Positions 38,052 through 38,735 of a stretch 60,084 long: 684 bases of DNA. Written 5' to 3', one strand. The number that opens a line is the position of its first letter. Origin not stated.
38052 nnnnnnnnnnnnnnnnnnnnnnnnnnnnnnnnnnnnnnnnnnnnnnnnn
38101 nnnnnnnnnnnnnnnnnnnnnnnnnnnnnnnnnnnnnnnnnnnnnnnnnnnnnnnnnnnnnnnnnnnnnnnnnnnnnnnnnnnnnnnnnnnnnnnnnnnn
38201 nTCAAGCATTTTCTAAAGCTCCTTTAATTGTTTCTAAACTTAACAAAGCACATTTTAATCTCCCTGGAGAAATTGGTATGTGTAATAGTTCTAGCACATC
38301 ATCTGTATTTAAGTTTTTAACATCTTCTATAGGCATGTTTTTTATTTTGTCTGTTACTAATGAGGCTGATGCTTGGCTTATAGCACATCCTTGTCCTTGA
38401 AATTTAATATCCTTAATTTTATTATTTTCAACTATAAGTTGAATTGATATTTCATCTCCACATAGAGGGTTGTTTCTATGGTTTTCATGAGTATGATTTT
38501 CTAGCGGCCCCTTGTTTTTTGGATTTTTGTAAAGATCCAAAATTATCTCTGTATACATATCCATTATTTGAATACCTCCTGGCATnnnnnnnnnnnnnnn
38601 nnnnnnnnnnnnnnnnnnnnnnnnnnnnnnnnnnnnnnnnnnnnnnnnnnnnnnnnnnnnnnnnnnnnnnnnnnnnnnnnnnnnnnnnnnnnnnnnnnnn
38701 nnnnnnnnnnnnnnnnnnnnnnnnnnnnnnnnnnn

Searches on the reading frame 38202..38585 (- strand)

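Call 7: search_protein_families(library=pfam, proteins=[window:38202-38585:-], max_evalue=0.01)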
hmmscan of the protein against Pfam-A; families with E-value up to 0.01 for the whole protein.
window:38202-38585:- (127 aa): 1 family
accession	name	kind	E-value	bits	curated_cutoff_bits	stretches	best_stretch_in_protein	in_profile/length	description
PF01592.21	NifU_N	-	2.5e-28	99.2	22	1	10-125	1-118/127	NifU-like N terminal domain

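Call 8: search_protein_families(library=ncbifam, proteins=[window:38202-38585:-], max_evalue=0.01)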
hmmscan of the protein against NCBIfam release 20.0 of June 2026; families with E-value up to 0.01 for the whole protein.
window:38202-38585:- (127 aa): 4 families
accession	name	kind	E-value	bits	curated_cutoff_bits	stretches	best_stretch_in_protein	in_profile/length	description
TIGR01994.1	SUF_scaf_2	equivalog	3.2e-32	111.4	92.5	1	9-93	3-87/137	Fe-S cluster assembly sulfur transfer protein SufU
TIGR03419.1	NifU_clost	equivalog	3.4e-24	85.6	187.9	1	11-126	1-115/121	Fe-S cluster assembly scaffold protein NifU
TIGR01999.1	iscU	equivalog_domain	6e-19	68.4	192.4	1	11-126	1-118/124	Fe-S cluster assembly scaffold IscU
TIGR02000.1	NifU_proper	equivalog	2.2e-12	47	273.3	1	10-126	3-120/290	Fe-S cluster assembly protein NifU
